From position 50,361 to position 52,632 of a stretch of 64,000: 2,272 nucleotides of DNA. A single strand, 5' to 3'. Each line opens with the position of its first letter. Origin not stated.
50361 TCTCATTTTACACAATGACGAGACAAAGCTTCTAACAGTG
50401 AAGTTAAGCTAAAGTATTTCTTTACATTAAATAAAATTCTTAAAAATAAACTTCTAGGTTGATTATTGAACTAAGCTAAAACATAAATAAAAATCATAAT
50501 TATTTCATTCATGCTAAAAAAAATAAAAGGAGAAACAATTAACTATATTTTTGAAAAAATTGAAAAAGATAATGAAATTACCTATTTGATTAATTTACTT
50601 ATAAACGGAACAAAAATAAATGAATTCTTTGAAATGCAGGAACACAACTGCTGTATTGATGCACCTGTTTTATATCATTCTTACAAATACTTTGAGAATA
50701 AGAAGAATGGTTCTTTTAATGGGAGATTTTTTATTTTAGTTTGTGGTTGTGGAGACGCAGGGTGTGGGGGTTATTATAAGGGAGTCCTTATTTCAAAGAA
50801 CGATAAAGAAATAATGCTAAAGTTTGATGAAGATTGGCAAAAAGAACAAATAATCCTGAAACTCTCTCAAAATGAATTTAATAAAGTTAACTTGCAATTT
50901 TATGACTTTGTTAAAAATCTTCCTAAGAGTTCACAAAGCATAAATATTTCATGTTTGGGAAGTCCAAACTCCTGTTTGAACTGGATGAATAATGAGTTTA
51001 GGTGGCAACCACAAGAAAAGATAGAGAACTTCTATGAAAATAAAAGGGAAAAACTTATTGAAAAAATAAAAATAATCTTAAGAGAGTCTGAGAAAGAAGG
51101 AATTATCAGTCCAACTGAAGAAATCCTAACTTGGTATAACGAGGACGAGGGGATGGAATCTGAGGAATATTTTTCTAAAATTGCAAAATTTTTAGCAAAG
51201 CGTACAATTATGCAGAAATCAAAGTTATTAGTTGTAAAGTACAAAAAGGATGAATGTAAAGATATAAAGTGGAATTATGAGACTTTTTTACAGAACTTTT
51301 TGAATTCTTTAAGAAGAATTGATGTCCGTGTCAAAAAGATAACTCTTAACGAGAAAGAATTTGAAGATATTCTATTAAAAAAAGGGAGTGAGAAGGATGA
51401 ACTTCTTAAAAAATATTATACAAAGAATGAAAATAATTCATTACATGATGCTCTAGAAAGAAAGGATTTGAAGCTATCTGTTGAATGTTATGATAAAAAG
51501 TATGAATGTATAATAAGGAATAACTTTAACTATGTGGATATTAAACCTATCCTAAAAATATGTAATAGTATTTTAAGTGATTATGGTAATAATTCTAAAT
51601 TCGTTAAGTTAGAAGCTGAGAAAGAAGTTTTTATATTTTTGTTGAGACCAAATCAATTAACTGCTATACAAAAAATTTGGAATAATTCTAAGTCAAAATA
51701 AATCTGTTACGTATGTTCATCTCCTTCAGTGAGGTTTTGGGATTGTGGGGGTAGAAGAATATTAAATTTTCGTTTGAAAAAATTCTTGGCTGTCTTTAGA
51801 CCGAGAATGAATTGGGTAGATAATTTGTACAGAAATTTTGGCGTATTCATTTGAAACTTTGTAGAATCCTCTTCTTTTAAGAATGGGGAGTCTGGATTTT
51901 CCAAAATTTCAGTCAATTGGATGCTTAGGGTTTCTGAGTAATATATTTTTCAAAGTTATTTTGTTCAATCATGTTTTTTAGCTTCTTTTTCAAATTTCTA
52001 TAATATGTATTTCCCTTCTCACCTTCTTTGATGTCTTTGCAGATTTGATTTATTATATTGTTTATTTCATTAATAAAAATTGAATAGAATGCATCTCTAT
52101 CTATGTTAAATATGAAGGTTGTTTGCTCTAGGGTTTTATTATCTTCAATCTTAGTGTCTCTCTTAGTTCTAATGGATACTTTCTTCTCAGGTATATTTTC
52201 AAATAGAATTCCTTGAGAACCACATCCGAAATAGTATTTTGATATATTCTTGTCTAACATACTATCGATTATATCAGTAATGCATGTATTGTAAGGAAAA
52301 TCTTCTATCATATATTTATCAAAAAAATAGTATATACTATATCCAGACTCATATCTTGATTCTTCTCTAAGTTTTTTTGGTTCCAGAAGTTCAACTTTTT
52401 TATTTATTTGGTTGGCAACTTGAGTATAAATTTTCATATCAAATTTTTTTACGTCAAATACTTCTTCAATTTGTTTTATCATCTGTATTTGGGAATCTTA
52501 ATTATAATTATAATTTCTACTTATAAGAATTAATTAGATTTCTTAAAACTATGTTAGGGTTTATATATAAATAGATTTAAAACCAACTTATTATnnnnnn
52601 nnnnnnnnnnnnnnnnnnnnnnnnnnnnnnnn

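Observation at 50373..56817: AT-rich 6.4-kb islet bracketed by an exact 19-bp direct repeat, with no integrase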

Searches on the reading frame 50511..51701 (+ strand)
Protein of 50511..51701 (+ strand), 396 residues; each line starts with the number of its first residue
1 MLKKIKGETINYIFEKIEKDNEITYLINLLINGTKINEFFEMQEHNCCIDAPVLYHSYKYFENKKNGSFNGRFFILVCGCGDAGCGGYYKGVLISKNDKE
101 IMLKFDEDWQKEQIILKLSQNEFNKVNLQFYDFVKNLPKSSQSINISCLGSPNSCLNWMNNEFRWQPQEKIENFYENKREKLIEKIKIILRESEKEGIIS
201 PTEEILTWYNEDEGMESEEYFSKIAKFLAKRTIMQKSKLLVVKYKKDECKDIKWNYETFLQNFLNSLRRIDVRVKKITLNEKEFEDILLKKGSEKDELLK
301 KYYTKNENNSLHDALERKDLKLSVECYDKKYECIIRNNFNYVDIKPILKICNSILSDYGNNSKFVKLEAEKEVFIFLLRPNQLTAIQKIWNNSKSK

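Call 10: search_protein_families(library=pfam, proteins=[window:50511-51701:+], max_evalue=0.01)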
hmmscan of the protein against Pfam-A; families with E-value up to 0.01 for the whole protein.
window:50511-51701:+ (396 aa): 1 family
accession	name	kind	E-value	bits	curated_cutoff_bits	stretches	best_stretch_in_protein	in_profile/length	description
PF18336.7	Tudor_FRX1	-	0.0017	18.7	25.9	1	80-115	6-39/49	Fragile X messenger ribonucleoprotein 1, Tudor domain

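Call 21: search_protein_families(library=phrogs, proteins=[window:50511-51701:+], max_evalue=0.1)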
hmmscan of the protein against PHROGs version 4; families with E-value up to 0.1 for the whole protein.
window:50511-51701:+ (396 aa): 1 family
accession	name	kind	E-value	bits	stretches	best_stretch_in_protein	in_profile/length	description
phrog_8242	-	unknown function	5.7e-09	37.1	1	18-102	40-114/181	-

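Call 22: search_protein_families(library=ncbifam, proteins=[window:50511-51701:+], max_evalue=0.1)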
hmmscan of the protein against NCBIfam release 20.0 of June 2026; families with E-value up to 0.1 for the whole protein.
window:50511-51701:+ (396 aa): 0 families

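Call 45: find_homologous_proteins(query=window:50511-51701:+, max_evalue=0.001)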
Query window:50511-51701:+ (396 aa): 1 proteins with E <= 0.001 among 4903 candidates.
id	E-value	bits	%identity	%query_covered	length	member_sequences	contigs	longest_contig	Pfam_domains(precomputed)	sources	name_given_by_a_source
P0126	1.1e-171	589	100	66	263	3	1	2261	-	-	-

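Call 58: search_protein_representatives(protein=window:50511-51701:+)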
Query: 396 residues. Proteins with E-value up to 0.001 (for the whole library): 5; up to 1e-10: 1; up to 1e-30: 1. The best 5 are listed.
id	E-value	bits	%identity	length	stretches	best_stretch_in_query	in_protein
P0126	3.4e-172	589.2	100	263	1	1-263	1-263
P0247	2.2e-05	40.1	38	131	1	19-108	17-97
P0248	2.2e-05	40.1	39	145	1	65-134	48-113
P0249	8.1e-05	38.2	32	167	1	21-121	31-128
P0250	7.6e-04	35.0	28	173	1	28-137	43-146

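Call 59: predict_structure(protein=window:50511-51701:+)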
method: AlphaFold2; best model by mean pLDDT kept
length: 396 residues; sequences in the alignment: 1
mean_pLDDT: 34.6   pTM: 0.20
mean pLDDT of the five models: 34.6, 33.5, 31.9, 31.7, 28.9
residues with pLDDT >= 90: 0; 70-90: 0; 50-70: 0; < 50: 396
segments of 3 or more residues with pLDDT < 50: 1-396
pLDDT, mean of each block of 10 residues (from residue 1): 29 32 30 29 32 30 37 36 38 41 42 33 32 33 29 32 30 33 42 38 43 44 41 29 28 32 31 26 35 37 35 33 32 34 37 39 38 38 38 32
secondary structure, 60 per line:
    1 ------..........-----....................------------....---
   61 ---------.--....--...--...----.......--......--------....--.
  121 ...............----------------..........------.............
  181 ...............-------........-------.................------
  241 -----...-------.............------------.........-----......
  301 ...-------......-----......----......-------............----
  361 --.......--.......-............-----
elements in order: H7-16 H22-41 E54-57 E73-76 E79-81 E84-86 E91-97 E100-105 E114-117 H120-135 H152-161 H168-195 H203-210 H218-234 H256-268 H281-289 H295-303 H311-316 E322-327 E332-337 H345-356 E363-369 E372-378 H380-391

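Call 61: search_protein_families(library=pfam, proteins=[P0247, P0248, P0249, P0250], max_evalue=0.1)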
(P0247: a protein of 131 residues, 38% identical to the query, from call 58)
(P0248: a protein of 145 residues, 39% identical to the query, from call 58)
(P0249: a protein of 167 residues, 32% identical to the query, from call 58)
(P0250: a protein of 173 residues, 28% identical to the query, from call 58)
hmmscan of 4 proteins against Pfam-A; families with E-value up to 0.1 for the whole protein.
P0247 (131 aa): 0 families

P0248 (145 aa): 0 families

P0249 (167 aa): 0 families

P0250 (173 aa): 1 family
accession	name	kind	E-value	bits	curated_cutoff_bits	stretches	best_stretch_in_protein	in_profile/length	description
PF23349.2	BBS7_hp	-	0.069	13.7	27.8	0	17-58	52-92/114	BBS7 hairpin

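Call 79: find_related_loci(query=window:50511-51701:+, collection=viral_contigs, flank=10000)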
Query window:50511-51701:+ (396 aa) in viral_contigs; peptide patterns used: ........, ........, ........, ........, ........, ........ (x = any residue, [..] = any of these).
9 stretches matched a pattern, but none encodes a relative of the query by tblastn (E <= 1e-3).

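Call 86: search_protein_families(library=padloc, proteins=[window:50511-51701:+], max_evalue=0.01)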
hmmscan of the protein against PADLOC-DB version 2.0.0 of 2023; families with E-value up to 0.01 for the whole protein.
window:50511-51701:+ (396 aa): 0 families

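Call 87: search_solved_structures(query=window:50511-51701:+, max_evalue=1)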
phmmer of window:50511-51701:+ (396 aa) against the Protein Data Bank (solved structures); distinct sequences matched with E-value up to 1: 0.

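Call 96: search_dna_similar(query=window:50511-51701:+, collection=phages, mode=protein, max_evalue=0.01, max_rows=10)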
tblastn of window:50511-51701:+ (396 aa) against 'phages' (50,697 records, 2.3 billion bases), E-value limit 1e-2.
No match.
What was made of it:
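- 50511..51701 (+): ORFan of 396 aa. Only its N-terminal part (about residues 19-137) has a small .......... domain (phrog_8242, function unknown). No recombinase, replication or defence hit (calls 10, 22, 86, 87, 96).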

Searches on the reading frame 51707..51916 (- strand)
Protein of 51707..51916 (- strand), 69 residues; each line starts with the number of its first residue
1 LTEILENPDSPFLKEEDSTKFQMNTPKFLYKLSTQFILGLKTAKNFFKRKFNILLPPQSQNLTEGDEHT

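Call 80: search_protein_families(library=pfam, proteins=[window:51707-51916:-], max_evalue=0.01)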
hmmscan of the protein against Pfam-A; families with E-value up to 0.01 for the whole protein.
window:51707-51916:- (69 aa): 0 families

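Call 86: search_protein_families(library=padloc, proteins=[window:51707-51916:-], max_evalue=0.01)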
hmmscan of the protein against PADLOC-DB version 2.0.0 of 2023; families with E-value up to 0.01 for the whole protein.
window:51707-51916:- (69 aa): 0 families

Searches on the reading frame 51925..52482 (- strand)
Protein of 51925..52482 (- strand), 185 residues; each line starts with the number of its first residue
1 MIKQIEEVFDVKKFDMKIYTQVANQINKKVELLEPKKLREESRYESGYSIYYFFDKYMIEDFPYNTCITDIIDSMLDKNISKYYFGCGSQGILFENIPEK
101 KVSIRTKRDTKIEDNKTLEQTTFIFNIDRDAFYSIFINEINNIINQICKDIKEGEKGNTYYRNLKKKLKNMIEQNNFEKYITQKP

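Call 10: search_protein_families(library=pfam, proteins=[window:51925-52482:-], max_evalue=0.01)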
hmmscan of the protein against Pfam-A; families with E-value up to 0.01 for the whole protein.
window:51925-52482:- (185 aa): 0 families

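Call 21: search_protein_families(library=phrogs, proteins=[window:51925-52482:-], max_evalue=0.1)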
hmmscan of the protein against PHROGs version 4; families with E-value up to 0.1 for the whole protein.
window:51925-52482:- (185 aa): 0 families

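Call 22: search_protein_families(library=ncbifam, proteins=[window:51925-52482:-], max_evalue=0.1)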
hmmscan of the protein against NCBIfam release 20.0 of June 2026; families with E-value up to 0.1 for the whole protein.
window:51925-52482:- (185 aa): 0 families

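Call 60: predict_structure(protein=window:51925-52482:-)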
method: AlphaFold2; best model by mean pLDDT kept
length: 185 residues; sequences in the alignment: 1
mean_pLDDT: 46.1   pTM: 0.38
mean pLDDT of the five models: 46.1, 41.6, 39.6, 38.3, 33.8
residues with pLDDT >= 90: 0; 70-90: 0; 50-70: 86; < 50: 99
segments of 3 or more residues with pLDDT < 50: 1-72, 74-76, 86-90, 108-121
pLDDT, mean of each block of 10 residues (from residue 1): 26 31 37 34 30 29 40 50 50 57 52 39 57 58 58 54 63 64 51
secondary structure, 60 per line:
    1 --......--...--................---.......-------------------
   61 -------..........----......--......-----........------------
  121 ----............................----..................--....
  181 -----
elements in order: H3-8 H16-31 H35-41 H68-77 E82-87 E90-95 E101-108 E125-128 H129-152 H157-174 H177-180
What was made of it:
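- Tried and rejected: Single-sequence AlphaFold models were unusable (pLDDT 35 and 46; calls 59, 60), so no fold search was run.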

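Call 86: search_protein_families(library=padloc, proteins=[window:51925-52482:-], max_evalue=0.01)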
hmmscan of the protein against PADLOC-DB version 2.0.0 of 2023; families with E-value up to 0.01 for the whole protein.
window:51925-52482:- (185 aa): 0 families

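Call 88: search_solved_structures(query=window:51925-52482:-, max_evalue=1)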
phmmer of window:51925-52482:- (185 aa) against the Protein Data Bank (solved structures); distinct sequences matched with E-value up to 1: 0.

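Call 97: search_dna_similar(query=window:51925-52482:-, collection=phages, mode=protein, max_evalue=0.01, max_rows=10)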
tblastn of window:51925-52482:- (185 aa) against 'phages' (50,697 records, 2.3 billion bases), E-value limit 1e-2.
No match.
